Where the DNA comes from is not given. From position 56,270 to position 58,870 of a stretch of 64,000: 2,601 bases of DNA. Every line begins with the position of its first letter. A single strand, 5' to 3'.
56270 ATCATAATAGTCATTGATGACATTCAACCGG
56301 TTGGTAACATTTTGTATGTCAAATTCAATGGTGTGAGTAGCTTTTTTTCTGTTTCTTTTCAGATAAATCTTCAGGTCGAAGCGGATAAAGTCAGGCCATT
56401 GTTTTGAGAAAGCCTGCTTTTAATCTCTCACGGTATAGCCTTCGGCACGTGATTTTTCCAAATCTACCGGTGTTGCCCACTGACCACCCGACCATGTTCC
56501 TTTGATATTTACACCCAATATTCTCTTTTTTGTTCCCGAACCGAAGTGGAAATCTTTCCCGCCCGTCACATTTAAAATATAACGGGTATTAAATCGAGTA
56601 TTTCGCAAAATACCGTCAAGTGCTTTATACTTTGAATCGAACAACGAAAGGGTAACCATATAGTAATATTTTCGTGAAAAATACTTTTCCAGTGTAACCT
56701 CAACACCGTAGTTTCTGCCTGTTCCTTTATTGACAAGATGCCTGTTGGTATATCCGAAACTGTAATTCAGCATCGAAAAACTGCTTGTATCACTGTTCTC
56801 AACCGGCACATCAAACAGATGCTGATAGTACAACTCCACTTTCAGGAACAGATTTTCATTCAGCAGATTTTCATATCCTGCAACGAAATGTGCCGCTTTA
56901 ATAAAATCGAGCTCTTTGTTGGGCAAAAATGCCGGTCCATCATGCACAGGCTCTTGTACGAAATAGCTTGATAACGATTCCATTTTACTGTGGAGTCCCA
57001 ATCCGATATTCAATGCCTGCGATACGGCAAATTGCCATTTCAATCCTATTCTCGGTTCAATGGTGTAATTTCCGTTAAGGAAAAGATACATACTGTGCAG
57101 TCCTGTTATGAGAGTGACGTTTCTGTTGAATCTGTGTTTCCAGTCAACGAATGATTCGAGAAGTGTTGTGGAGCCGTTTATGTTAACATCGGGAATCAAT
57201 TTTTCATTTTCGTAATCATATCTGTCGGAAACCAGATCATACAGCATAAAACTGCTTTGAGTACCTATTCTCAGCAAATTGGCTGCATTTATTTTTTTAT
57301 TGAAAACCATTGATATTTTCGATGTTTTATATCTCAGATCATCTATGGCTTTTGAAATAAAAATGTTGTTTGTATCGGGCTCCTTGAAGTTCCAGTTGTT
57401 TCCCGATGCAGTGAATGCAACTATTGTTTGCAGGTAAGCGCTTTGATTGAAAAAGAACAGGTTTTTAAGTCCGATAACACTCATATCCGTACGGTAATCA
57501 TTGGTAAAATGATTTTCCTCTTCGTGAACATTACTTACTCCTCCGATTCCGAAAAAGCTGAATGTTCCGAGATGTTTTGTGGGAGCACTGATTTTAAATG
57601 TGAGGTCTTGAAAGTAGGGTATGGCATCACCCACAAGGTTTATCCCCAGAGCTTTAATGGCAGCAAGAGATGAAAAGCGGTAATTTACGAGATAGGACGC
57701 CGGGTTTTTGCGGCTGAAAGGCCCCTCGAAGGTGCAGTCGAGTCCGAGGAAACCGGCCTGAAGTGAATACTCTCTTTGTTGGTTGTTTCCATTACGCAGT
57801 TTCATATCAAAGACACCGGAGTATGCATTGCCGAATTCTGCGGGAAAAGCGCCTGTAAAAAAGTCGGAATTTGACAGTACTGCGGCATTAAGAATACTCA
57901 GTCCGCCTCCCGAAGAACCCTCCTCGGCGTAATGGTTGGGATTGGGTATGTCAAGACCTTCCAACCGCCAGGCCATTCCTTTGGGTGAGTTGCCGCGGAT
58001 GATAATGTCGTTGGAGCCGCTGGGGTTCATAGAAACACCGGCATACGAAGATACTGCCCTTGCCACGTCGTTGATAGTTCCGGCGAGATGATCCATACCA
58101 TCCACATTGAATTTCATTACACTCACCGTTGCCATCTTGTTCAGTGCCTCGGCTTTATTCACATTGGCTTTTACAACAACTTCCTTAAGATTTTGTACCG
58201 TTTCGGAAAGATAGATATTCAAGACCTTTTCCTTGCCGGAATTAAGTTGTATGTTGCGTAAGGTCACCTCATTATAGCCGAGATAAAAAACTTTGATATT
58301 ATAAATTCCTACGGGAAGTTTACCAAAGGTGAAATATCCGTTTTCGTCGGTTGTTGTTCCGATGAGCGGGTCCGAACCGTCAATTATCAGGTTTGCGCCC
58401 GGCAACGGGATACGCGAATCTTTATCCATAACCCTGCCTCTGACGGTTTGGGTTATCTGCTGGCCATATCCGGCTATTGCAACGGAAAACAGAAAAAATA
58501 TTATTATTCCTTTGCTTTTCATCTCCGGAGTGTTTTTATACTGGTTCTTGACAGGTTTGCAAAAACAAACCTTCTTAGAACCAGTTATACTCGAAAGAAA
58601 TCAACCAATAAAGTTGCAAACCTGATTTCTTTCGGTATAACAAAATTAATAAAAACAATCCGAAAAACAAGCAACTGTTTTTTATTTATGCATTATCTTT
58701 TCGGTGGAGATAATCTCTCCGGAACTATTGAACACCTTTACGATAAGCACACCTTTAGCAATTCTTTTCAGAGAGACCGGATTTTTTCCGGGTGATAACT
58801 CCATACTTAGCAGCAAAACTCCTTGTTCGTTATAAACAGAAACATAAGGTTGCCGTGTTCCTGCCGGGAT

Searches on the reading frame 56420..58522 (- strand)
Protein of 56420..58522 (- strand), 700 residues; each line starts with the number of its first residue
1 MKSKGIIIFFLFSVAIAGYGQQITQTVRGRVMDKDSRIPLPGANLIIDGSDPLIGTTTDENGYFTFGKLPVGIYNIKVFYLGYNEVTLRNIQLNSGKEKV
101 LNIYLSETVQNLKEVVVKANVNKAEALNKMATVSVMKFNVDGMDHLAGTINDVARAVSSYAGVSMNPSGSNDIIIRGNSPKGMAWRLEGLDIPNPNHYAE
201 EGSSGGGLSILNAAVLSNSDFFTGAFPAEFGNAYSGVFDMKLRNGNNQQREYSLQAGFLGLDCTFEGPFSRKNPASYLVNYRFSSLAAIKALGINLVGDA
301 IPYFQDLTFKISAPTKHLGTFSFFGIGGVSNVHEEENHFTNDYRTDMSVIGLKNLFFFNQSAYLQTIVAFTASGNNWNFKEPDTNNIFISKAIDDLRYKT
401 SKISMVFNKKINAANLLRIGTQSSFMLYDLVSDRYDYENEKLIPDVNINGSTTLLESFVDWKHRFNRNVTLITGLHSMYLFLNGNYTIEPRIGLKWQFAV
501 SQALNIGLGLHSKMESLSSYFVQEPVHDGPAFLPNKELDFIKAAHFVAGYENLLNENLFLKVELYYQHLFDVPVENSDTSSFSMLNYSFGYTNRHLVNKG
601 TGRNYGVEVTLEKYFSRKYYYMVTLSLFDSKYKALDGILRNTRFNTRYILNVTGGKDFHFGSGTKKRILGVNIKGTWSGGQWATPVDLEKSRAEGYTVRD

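Call 18: find_encoding_contigs(protein=window:56420-58522:-, flank=10000, max_places=10)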
Protein window:56420-58522:- (700 aa): 3 contigs read that carry it; 2 places shown.
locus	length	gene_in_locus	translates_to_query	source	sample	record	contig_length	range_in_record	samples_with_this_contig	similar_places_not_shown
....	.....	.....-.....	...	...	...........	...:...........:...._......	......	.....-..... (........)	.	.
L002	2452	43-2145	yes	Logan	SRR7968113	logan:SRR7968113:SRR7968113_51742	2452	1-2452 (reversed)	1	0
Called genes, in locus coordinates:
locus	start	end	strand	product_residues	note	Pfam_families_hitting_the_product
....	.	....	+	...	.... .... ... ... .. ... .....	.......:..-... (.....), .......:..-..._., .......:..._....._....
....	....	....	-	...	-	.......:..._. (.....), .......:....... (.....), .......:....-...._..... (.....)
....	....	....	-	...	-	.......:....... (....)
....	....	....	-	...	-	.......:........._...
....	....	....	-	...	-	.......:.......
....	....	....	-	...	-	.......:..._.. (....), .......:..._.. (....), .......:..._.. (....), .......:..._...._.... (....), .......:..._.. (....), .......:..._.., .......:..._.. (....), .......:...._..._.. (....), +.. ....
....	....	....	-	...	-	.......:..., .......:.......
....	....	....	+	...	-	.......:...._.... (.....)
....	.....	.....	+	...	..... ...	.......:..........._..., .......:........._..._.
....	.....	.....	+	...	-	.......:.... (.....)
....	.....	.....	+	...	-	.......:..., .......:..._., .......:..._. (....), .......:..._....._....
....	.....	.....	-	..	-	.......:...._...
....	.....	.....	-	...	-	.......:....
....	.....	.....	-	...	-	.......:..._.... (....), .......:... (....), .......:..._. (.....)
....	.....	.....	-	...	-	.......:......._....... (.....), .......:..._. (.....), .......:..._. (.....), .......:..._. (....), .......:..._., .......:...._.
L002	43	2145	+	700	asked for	PF13620:CarboxypepD_reg, PF13715:CarbopepD_reg_2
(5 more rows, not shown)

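Call 28: find_related_loci(query=window:56420-58522:-, collection=genome_contigs, flank=10000)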
Query window:56420-58522:- (700 aa) in genome_contigs; peptide patterns used: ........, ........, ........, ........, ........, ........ (x = any residue, [..] = any of these).
157 stretches matched a pattern; 8 encode a relative of the query (tblastn E <= 1e-3); 8 distinct loci.
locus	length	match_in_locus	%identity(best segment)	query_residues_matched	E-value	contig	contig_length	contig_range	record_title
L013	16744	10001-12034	38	25-700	3e-129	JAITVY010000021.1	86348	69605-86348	MAG: Tannerella sp. isolate TD116_bin63 k119_1744248, whole genome shotgun sequence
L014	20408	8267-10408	40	5-697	9e-165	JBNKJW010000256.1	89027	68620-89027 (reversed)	MAG: Bacteroidales bacterium isolate H2.bin.10.orig k141_882542, whole genome shotgun sequence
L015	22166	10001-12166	41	1-700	3e-168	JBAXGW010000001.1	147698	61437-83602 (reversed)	MAG: Bacteroidota bacterium isolate ELA307 MAG307_1, whole genome shotgun sequence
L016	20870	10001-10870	30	4-310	5e-21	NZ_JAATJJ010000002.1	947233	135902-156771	Saonia flava strain DSM 29762 Ga0373348_02, whole genome shotgun sequence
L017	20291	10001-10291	30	27-118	5e-8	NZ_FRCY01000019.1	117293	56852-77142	Cyclobacterium lianum strain CGMCC 1.6102, whole genome shotgun sequence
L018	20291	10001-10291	30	27-118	7e-8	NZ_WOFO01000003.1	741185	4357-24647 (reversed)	Cyclobacterium sp. SYSU L10401 NODE_3_length_741185_cov_150.115757, whole genome shotgun sequence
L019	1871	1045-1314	32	25-119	1e-6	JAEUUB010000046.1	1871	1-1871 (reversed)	MAG: Cyclobacteriaceae bacterium isolate new MAG-344 k141_2756658, whole genome shotgun sequence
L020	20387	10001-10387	27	26-153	6e-5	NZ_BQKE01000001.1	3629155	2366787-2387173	Persicobacter diffluens strain NBRC 15940 Chromosome, whole genome shotgun sequence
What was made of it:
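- Tried and rejected: The best reference genomes share only about 40% identity (call 28).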

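Call 34: find_homologous_proteins(query=window:56420-58522:-, max_evalue=1e-50)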
Query window:56420-58522:- (700 aa): 7016 proteins with E <= 1e-50 among 8000 candidates; the best 120 are listed.
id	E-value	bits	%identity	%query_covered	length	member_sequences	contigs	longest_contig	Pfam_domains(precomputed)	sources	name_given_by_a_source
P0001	0.0e+0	1585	100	100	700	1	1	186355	PF13715.13,PF13620.13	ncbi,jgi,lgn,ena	-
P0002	0.0e+0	1187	72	100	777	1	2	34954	PF13715.13,PF13620.13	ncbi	-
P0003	0.0e+0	1186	72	100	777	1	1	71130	PF13715.13,PF13620.13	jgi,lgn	-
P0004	0.0e+0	1186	72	100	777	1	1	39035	PF13715.13,PF13620.13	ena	-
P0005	0.0e+0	1186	72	100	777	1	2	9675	PF13715.13,PF13620.13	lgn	-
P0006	0.0e+0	1185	72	100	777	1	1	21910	PF13715.13,PF13620.13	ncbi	-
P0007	0.0e+0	1182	72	100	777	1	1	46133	PF13715.13,PF13620.13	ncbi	-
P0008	0.0e+0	1182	72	100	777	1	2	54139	PF13715.13,PF13620.13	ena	-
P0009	0.0e+0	1179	72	100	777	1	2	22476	PF13715.13,PF13620.13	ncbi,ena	-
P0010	0.0e+0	1172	72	99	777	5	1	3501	PF13715.13,PF13620.13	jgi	jgi:hypothetical protein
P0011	0.0e+0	1160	71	99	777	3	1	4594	PF13715.13,PF07715.21,PF13620.13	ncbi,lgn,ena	-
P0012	0.0e+0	1151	70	99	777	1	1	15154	PF13715.13,PF13620.13,PF00593.31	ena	-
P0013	0.0e+0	1149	70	99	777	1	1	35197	PF13715.13,PF13620.13,PF00593.31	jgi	-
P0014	0.0e+0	1148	70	99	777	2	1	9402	PF13715.13,PF13620.13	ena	-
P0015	0.0e+0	1144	70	100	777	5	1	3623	PF13715.13,PF13620.13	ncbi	-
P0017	0.0e+0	1127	69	100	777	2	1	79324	PF13715.13,PF13620.13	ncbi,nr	ncbi:MAG: TonB-dependent receptor [Bacteroidales bacterium]|nr:TonB-dependent receptor [Bacteroidale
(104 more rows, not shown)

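Call 35: find_encoding_contigs(protein=P0003, flank=10000, max_places=4)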
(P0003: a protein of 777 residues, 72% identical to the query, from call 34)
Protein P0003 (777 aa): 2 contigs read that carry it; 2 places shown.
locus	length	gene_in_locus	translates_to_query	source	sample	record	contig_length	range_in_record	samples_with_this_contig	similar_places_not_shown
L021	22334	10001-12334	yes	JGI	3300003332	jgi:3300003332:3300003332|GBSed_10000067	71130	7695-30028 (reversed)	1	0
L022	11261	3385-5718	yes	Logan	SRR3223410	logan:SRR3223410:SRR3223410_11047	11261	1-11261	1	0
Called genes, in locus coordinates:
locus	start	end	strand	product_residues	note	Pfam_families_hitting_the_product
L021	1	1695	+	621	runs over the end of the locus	PF00724:Oxidored_FMN, PF13434:Lys_Orn_oxgnase (faint), PF00890:FAD_binding_2 (faint), PF01134:GIDA (faint), PF01266:DAO (faint), PF07992:Pyr_redox_2, PF13738:Pyr_redox_3, PF00070:Pyr_redox, +5 more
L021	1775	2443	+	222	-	PF01209:Ubie_methyltran, PF00891:Methyltransf_2 (weak), PF03848:TehB (weak), PF13489:Methyltransf_23, PF13847:Methyltransf_31, PF08241:Methyltransf_11, PF08242:Methyltransf_12, PF13649:Methyltransf_25, +1 more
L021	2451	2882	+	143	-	PF02579:Nitro_FeMo-Co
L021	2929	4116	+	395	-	PF01053:Cys_Met_Meta_PP, PF00155:Aminotran_1_2 (weak), PF06838:Met_gamma_lyase, PF01212:Beta_elim_lyase (weak), PF00266:Aminotran_5 (weak)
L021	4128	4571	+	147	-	PF08821:CGGC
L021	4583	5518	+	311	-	PF04055:Radical_SAM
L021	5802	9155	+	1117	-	PF05343:Peptidase_M42 (faint), PF01433:Peptidase_M1, PF04389:Peptidase_M28, PF01546:Peptidase_M20, PF00595:PDZ (weak), PF13180:PDZ_2, PF17820:PDZ_6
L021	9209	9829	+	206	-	PF01209:Ubie_methyltran, PF13489:Methyltransf_23, PF01728:FtsJ, PF07021:MetW (weak), PF13847:Methyltransf_31, PF08241:Methyltransf_11, PF08242:Methyltransf_12, PF13649:Methyltransf_25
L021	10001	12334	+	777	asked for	PF13620:CarboxypepD_reg, PF13715:CarbopepD_reg_2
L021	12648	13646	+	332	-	PF01180:DHO_dh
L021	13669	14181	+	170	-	PF01899:MNHE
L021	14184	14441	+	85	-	PF04066:MrpF_PhaF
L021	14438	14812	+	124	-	PF03334:PhaG_MnhG_YufB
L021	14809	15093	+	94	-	-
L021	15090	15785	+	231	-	PF20501:MbhE, PF04039:MnhB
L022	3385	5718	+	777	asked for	PF13620:CarboxypepD_reg, PF13715:CarbopepD_reg_2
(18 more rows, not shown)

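Call 36: find_encoding_contigs(protein=P0017, flank=10000, max_places=4)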
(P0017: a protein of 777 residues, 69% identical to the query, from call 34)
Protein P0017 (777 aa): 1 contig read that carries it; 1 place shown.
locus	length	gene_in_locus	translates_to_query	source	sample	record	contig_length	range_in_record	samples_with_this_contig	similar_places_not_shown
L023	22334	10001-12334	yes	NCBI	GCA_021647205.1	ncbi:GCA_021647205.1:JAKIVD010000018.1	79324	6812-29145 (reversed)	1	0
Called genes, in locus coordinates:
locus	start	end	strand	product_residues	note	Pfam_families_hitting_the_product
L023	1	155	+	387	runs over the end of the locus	-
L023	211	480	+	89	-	-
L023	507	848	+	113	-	PF00543:P-II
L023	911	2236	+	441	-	PF07992:Pyr_redox_2, PF13450:NAD_binding_8 (faint), PF13738:Pyr_redox_3 (faint), PF00070:Pyr_redox (weak), PF22366:NDH2_C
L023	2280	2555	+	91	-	PF18926:DUF5676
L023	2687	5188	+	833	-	PF19335:HMBD, PF00122:E1-E2_ATPase, PF00702:Hydrolase, PF08282:Hydrolase_3 (faint)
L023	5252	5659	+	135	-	PF14376:Haem_bd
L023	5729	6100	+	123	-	PF00403:HMA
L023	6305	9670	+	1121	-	PF01433:Peptidase_M1, PF04389:Peptidase_M28, PF01546:Peptidase_M20, PF05450:Nicastrin (faint), PF00595:PDZ, PF13180:PDZ_2, PF17820:PDZ_6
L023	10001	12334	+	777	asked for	PF13620:CarboxypepD_reg, PF13715:CarbopepD_reg_2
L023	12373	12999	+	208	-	PF01209:Ubie_methyltran, PF13489:Methyltransf_23, PF01728:FtsJ (weak), PF07021:MetW (weak), PF13847:Methyltransf_31, PF08241:Methyltransf_11, PF08242:Methyltransf_12, PF13649:Methyltransf_25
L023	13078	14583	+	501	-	PF03929:PepSY_TM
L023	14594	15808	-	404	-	PF09411:PagL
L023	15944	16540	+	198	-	PF13590:DUF4136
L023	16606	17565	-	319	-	PF13432:TPR_16 (faint), PF00515:TPR_1 (faint), PF07719:TPR_2 (faint), PF13424:TPR_12 (faint), PF13414:TPR_11 (weak)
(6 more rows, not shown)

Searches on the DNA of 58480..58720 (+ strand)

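Call 8: search_rna_families(source=window, start=58480, end=58720, threshold=evalue, max_evalue=10)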
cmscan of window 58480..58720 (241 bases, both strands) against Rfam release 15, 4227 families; matches with E-value up to 10: 16.
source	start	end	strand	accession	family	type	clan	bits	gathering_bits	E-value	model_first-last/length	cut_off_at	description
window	58548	58672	+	RF02526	SSRC34_1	Gene; sRNA;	-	28.5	64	0.025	1-128/128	no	Streptococcus sRNA SSRC34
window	58598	58720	-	RF01584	snoR03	Gene; snRNA; snoRNA; HACA-box;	-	19.8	80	2.7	38-163/163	5'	small nucleolar RNA snoR03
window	58487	58518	-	RF04352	Plastid-psbA-4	Cis-reg;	CL00153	18.3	56.8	1.1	1-61/61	no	Plastid-psbA-4 3UTR RNA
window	58531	58620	+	RF03434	mir-1246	Gene; miRNA;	-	17.9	70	0.38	1-73/73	no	mir-1246 microRNA precursor family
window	58536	58589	+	RF03642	MIR5743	Gene; miRNA;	-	17.7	111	0.78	1-81/81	no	MIR5743 microRNA precursor family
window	58497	58559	-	RF03081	DUF805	Cis-reg;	CL00115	17.1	51.1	0.81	1-68/68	no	DUF805 RNA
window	58534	58591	+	RF03822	mir-3931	Gene; miRNA;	-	16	49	1.1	1-77/77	no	mir-3931 microRNA precursor family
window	58542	58589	+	RF03528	mir-1264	Gene; miRNA;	-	15.7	79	1.5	1-67/67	no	mir-1264 microRNA precursor family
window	58480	58495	+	RF03142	L2-Alphaproteobacteria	Cis-reg; leader;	-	14.5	37.8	0.22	50-66/66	5'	L2-Alphaproteobacteria ribosomal protein leader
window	58584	58641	+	RF04134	MIR7504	Gene; miRNA;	-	14.3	83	8.8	1-124/124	no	MIR7504 microRNA precursor family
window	58527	58594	+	RF00696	mir-203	Gene; miRNA;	-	12.8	65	3.3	1-80/80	no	mir-203 microRNA precursor family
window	58480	58598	-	RF02792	sRNA162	Gene; antisense;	-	12.2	78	8.4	1-110/190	3'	Archaeal Small RNA 162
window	58528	58575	+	RF02596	cyano_het_sRNA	Gene; sRNA;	-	12.1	35.7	6.4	1-56/56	no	Cyanobacteria heterocyst sRNA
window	58559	58576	+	RF01792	eiav_FSE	Cis-reg; frameshift_element;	-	11.3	40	2.9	1-35/35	no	ribosomal frameshift site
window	58526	58572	+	RF02143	HYMAI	Gene; lncRNA;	-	9.5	80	8.8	193-241/241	no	Hydatidiform mole associated and imprinted conserved region 1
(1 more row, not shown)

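Call 79: search_dna_similar(query=window:58537-58640:+, collection=phages, mode=distant, max_evalue=1, max_rows=10)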
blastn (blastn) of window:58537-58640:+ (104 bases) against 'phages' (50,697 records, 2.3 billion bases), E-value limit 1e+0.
Records with a match: 18; places in all: 18; records where one place covers at least 80% of the query: 0.
Best place of each record, by identity: 90-95% 1; 80-90% 17.
By first word of the organism name: Paenibacillus 17; Clostridium 1.
By host as written in the record: Paenibacillus larvae 13; Paenibacillus larvae NRRL 2605 4; [Clostridium] innocuum 1.
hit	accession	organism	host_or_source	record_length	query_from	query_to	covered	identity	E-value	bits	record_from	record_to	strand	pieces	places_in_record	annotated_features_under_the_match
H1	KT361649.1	Paenibacillus phage Fern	Paenibacillus larvae NRRL 2605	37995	71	98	27%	89.3%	1e+0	38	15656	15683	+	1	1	hypothetical protein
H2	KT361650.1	Paenibacillus phage Willow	Paenibacillus larvae NRRL 2605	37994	71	98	27%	89.3%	1e+0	38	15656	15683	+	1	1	hypothetical protein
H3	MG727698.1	Paenibacillus phage PBL1c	Paenibacillus larvae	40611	71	98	27%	89.3%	1e+0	38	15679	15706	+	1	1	none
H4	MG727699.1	Paenibacillus phage Pagassa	Paenibacillus larvae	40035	71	98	27%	89.3%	1e+0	38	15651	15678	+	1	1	none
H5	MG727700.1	Paenibacillus phage Tadhana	Paenibacillus larvae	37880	71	98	27%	89.3%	1e+0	38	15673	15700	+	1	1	none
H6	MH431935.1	Paenibacillus phage Honeybear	Paenibacillus larvae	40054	71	98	27%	89.3%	1e+0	38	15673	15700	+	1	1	none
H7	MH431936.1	Paenibacillus phage Kawika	Paenibacillus larvae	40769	71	98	27%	89.3%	1e+0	38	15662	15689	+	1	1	none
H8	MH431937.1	Paenibacillus phage Lucielle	Paenibacillus larvae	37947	71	98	27%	89.3%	1e+0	38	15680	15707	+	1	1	none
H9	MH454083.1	Paenibacillus phage Saudage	Paenibacillus larvae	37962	71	98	27%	89.3%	1e+0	38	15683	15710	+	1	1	none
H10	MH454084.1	Paenibacillus phage Toothless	Paenibacillus larvae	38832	71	98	27%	89.3%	1e+0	38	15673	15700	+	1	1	none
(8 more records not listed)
